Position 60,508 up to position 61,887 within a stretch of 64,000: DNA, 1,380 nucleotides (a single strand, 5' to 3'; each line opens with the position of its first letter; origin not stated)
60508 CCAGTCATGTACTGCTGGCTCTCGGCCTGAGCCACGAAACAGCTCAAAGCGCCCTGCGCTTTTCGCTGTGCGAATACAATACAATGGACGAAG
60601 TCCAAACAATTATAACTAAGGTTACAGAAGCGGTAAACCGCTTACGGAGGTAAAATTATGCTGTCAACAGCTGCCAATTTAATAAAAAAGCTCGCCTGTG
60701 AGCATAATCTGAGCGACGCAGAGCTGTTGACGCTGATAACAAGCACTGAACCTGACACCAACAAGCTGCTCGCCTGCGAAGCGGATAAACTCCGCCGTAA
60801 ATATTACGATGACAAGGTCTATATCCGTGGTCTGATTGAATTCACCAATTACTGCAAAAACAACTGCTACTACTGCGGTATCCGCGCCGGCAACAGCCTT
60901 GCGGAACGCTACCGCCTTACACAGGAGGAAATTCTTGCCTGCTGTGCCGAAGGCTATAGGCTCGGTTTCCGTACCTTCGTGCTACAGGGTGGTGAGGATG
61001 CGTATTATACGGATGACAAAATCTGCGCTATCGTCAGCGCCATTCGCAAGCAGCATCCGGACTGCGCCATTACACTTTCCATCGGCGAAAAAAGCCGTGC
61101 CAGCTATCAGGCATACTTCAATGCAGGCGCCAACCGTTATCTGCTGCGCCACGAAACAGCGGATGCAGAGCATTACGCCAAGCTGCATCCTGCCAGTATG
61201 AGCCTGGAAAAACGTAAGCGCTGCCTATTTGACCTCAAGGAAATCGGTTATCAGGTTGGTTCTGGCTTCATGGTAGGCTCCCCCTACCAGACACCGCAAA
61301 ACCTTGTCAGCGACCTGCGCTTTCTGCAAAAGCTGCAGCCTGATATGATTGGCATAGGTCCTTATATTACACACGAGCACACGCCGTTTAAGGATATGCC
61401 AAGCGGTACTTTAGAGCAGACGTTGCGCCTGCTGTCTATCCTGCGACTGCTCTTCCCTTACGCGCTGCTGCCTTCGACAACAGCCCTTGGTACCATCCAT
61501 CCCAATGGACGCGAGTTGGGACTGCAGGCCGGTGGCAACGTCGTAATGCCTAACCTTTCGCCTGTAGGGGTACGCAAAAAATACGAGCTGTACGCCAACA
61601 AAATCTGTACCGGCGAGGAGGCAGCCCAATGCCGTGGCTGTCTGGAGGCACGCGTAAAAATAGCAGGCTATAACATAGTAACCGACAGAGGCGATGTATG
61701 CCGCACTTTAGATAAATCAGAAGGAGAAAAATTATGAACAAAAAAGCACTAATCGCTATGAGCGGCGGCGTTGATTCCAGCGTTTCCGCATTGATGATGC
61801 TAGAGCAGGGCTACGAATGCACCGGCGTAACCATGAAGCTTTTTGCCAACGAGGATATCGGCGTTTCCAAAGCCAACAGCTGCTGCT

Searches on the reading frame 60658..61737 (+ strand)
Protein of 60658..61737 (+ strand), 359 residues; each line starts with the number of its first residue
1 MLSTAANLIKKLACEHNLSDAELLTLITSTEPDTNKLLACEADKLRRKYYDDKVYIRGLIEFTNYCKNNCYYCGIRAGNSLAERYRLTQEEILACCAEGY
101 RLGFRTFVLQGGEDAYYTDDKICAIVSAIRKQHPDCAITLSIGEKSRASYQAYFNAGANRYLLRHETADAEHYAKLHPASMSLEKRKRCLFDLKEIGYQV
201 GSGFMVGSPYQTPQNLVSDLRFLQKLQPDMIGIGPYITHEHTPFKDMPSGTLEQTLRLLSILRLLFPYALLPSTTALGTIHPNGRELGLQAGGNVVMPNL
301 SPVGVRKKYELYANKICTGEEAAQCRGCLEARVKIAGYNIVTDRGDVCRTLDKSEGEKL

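Call 3: search_protein_families(library=ncbifam, proteins=[window:60658-61737:+], max_evalue=0.00001)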
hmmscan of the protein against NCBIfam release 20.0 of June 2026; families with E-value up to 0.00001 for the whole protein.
window:60658-61737:+ (359 aa): 18 families
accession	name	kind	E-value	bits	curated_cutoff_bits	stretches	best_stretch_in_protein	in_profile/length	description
TIGR03956.1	rSAM_HydE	equivalog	5.5e-173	574.9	254.6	1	8-347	1-340/340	[FeFe] hydrogenase H-cluster radical SAM maturase HydE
TIGR03910.1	pyrrolys_PylB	equivalog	3.6e-44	151.1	348.2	1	6-301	6-301/347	methylornithine synthase PylB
TIGR00433.2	bioB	equivalog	5.5e-21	75.1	225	1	18-294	3-279/307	biotin synthase BioB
TIGR03955.1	rSAM_HydG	equivalog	2.2e-16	59.4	312.15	1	7-180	36-214/470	[FeFe] hydrogenase H-cluster radical SAM maturase HydG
TIGR02351.2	thiH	equivalog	2.4e-15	56.5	380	1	9-179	26-194/364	2-iminoacetate synthase ThiH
NF006687.0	PRK09234.1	equivalog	4e-15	55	1018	1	7-137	481-612/849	bifunctional FO biosynthesis protein CofGH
TIGR03551.1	F420_cofH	equivalog_domain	7.2e-14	51.4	374.1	1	19-138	2-121/345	5-amino-6-(D-ribitylamino)uracil--L-tyrosine 4-hydroxyphenyl transferase CofH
TIGR03957.1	rSAM_HmdB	equivalog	1e-13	51.2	320.9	1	20-305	3-290/317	5,10-methenyltetrahydromethanopterin hydrogenase cofactor biosynthesis protein HmdB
TIGR03699.1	menaquin_MqnC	equivalog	3.1e-13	49.3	428.1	1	18-139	3-124/342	cyclic dehypoxanthinyl futalosine synthase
NF005609.0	PRK07360.1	equivalog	5.8e-12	45.1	426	1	6-138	9-144/374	7,8-didemethyl-8-hydroxy-5-deazariboflavin synthase subunit CofH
TIGR03700.1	mena_SCO4494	equivalog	4.3e-10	39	434.55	1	10-138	3-130/351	aminofutalosine synthase MqnE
TIGR00423.1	TIGR00423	subfamily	1.9e-09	37.3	260.25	1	60-138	9-87/310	CofH family radical SAM protein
NF006276.0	PRK08444.1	equivalog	1.4e-08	34.2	560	1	7-138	2-131/353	aminofutalosine synthase MqnE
NF001199.0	PRK00164.2-1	equivalog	1.5e-07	30.9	231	1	60-179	16-132/308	GTP 3',8-cyclase MoaA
TIGR02668.1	moaA_archaeal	equivalog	2e-07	30.3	325.25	1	60-179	14-129/303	GTP 3',8-cyclase MoaA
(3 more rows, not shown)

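Call 4: search_protein_families(library=pfam, proteins=[window:60658-61737:+], max_evalue=0.001)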
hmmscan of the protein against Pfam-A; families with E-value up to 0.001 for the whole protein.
window:60658-61737:+ (359 aa): 1 family
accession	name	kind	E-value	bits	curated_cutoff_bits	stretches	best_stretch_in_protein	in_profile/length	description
PF04055.27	Radical_SAM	-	8.9e-16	58.9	29.5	1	60-223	1-166/166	Radical SAM superfamily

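Call 6: find_encoding_contigs(protein=window:60658-61737:+, flank=10000, max_places=6)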
Protein window:60658-61737:+ (359 aa): 23 contigs read that carry it; 6 places shown.
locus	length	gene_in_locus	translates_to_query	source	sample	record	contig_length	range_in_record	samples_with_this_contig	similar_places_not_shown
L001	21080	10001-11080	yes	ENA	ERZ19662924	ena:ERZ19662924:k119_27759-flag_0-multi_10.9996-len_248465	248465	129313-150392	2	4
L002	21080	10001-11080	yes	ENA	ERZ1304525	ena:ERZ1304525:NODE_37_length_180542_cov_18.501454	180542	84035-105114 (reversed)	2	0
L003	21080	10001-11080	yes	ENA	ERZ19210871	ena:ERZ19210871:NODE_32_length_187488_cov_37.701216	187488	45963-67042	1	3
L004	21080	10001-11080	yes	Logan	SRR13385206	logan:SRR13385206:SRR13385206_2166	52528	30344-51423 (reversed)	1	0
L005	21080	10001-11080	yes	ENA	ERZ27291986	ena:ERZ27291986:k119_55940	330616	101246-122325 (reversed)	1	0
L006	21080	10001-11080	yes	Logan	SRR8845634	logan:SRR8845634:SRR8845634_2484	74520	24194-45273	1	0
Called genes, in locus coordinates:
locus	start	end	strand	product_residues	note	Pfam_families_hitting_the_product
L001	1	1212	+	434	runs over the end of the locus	PF05201:GlutR_N, PF01488:Shikimate_DH, PF13241:NAD_binding_7 (faint), PF03807:F420_oxidored (weak), PF00745:GlutR_dimer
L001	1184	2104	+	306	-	PF01379:Porphobil_deam, PF03900:Porphobil_deamC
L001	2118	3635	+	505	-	PF00590:TP_methylase, PF02602:HEM4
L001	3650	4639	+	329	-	PF00490:ALAD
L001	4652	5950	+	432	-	PF00202:Aminotran_3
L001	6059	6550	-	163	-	-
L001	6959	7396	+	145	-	PF02082:Rrf2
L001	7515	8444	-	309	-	PF00291:PALP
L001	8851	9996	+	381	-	PF00155:Aminotran_1_2, PF00266:Aminotran_5, PF01212:Beta_elim_lyase (weak)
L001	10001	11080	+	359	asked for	PF04055:Radical_SAM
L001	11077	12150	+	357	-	PF03054:tRNA_Me_trans, PF20259:tRNA_Me_trans_M, PF20258:tRNA_Me_trans_C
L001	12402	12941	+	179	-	PF00210:Ferritin (faint), PF02915:Rubrerythrin, PF21349:RUBY_RBDX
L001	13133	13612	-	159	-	PF02590:SPOUT_MTase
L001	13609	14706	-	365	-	PF00089:Trypsin, PF13365:Trypsin_2, PF00595:PDZ, PF13180:PDZ_2, PF17820:PDZ_6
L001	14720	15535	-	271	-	PF23023:Anti-Pycsar_Apyc1, PF00753:Lactamase_B, PF12706:Lactamase_B_2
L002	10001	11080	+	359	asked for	PF04055:Radical_SAM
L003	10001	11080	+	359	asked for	PF04055:Radical_SAM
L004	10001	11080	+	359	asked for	PF04055:Radical_SAM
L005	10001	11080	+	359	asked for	PF04055:Radical_SAM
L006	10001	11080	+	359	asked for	PF04055:Radical_SAM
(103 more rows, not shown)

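Call 7: find_homologous_proteins(query=window:60658-61737:+, max_evalue=1e-20)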
Query window:60658-61737:+ (359 aa): 8000 proteins with E <= 1e-20 among 8000 candidates; the best 120 are listed.
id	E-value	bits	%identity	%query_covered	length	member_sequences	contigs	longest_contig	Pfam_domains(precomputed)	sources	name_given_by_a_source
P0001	7.5e-232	787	96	100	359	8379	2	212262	PF04055.28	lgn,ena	-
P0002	2.2e-213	726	90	98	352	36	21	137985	PF04055.28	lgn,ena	-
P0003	1.1e-212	724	89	98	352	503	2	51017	PF04055.28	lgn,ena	-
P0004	1.4e-211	720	89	98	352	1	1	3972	PF04055.28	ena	-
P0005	1.2e-210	717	89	98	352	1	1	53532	PF04055.28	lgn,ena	-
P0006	1.9e-210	716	89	98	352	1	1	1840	PF04055.28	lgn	-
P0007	4.1e-210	715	89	98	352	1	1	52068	PF04055.28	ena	-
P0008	7.2e-210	714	87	100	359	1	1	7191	PF04055.28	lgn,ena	-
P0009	2.3e-209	713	89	98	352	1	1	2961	PF04055.28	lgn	-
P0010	3.4e-209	712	88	98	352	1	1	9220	PF04055.28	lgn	-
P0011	5.0e-209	712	88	98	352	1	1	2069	PF04055.28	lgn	-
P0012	6.8e-209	711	88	98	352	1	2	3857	PF04055.28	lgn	-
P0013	2.4e-208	709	88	98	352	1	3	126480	PF04055.28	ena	-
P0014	3.3e-208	709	88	98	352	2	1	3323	PF04055.28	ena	-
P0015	4.6e-208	709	88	98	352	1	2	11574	PF04055.28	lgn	-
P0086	1.1e-194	665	83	98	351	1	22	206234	PF04055.28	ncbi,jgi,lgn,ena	-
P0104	1.3e-193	661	81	98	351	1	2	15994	PF04055.28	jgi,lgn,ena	jgi:biotin synthase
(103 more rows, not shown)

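Call 19: search_solved_structures(query=window:60658-61737:+, max_evalue=0.00001, show_alignments=2)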
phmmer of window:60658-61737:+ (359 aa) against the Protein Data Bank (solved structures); distinct sequences matched with E-value up to 0.00001: 14.
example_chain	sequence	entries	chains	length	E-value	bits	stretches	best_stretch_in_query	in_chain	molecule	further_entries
4jy8_A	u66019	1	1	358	3.5e-85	289.5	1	25-345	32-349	FEFE-HYDROGENASE MATURASE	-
3cix_A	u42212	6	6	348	4.8e-85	289.1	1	30-345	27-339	FeFe-Hydrogenase maturase | [FeFe] hydrogenase maturase subunit HydE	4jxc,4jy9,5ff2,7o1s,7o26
7o1p_A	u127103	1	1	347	5.1e-85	289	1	30-345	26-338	[FeFe] hydrogenase maturase subunit HydE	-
3ciw_A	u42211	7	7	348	6.9e-84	285.3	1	30-345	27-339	FeFe-Hydrogenase maturase | [FeFe] hydrogenase maturase subunit HydE | Biotin synthetase, putative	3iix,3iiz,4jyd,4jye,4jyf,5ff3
5few_A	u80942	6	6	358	1.6e-81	277.5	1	25-322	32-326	[FeFe] hydrogenase maturase subunit HydE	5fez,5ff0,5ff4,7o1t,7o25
7o1o_A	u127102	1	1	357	1.7e-81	277.4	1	25-322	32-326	[FeFe] hydrogenase maturase subunit HydE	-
8qmk_A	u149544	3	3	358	5.7e-81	275.7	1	25-322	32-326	[FeFe] hydrogenase maturase subunit HydE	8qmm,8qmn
5fep_A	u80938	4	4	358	2.3e-80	273.7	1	25-322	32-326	[FeFe] hydrogenase maturase subunit HydE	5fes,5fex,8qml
3t7v_A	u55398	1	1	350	7.7e-34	120.7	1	14-302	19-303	methylornithine synthase PylB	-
4wcx_A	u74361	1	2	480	3.6e-10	42.8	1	16-236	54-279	Biotin and thiamin synthesis associated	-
8vdw_A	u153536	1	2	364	4.5e-10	42.5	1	18-274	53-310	Biotin synthase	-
7pd1_A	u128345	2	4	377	3.2e-09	39.7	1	9-186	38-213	Thiazole biosynthesis protein ThiH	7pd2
4rtb_A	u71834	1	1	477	2.3e-08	36.9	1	7-268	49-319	HydG protein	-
8vcw_A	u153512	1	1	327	9.8e-07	31.5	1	40-294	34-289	Biotin synthase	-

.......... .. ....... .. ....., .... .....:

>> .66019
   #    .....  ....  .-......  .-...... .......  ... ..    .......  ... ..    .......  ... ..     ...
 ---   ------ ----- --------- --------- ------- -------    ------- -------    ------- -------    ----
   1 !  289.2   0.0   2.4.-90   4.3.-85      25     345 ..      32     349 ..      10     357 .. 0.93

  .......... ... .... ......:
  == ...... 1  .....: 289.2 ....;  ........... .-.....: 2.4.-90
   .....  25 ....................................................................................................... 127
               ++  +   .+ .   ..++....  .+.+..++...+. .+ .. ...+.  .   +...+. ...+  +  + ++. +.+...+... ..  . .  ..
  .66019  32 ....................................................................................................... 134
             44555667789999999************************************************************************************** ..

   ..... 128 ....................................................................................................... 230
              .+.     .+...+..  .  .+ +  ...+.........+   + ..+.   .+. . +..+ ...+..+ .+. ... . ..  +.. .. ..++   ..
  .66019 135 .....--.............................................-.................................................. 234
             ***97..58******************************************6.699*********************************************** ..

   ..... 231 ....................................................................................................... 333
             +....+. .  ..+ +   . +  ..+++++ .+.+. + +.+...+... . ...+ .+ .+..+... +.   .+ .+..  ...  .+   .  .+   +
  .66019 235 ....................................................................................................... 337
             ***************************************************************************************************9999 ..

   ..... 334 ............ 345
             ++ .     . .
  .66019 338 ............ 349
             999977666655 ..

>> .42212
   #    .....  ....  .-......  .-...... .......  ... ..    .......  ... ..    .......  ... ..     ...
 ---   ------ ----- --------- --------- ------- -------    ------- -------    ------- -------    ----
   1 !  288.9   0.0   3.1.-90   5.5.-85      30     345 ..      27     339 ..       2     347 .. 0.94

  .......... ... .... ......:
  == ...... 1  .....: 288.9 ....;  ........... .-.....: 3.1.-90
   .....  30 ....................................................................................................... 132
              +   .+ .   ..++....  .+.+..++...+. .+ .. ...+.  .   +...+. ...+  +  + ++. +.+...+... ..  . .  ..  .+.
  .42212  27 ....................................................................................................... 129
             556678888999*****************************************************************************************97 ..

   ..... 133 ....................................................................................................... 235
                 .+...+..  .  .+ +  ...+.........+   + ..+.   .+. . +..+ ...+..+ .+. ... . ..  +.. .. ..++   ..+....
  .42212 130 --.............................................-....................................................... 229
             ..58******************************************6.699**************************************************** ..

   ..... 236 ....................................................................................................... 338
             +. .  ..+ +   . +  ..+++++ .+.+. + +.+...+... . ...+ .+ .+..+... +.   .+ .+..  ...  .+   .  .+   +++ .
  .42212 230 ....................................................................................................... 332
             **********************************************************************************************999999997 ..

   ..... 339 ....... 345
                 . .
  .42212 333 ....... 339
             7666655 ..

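Call 26: search_protein_representatives(protein=window:60658-61737:+)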
Query: 359 residues. Proteins with E-value up to 0.001 (for the whole library): 4123; up to 1e-10: 2450; up to 1e-30: 901. The best 150 are listed.
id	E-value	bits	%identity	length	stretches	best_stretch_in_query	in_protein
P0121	4.4e-131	453.7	59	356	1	4-348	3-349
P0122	1.6e-122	425.6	61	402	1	33-346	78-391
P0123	8.3e-118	410.0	52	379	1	6-350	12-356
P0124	2.1e-115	402.1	56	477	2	115-347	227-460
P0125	5.9e-109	380.9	65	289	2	35-236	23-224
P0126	6.2e-105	367.7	54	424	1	41-347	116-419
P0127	6.0e-104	364.4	51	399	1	5-347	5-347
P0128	1.2e-101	356.9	69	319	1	73-309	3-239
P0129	2.1e-101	356.1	49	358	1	8-351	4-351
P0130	1.4e-100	353.4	48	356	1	23-347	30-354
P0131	6.1e-95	334.8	63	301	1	9-241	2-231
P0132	6.3e-94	331.5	50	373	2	27-245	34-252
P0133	9.4e-94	330.9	62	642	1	40-277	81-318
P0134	2.4e-93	329.6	62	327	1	11-264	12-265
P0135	1.6e-92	326.9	59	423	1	100-346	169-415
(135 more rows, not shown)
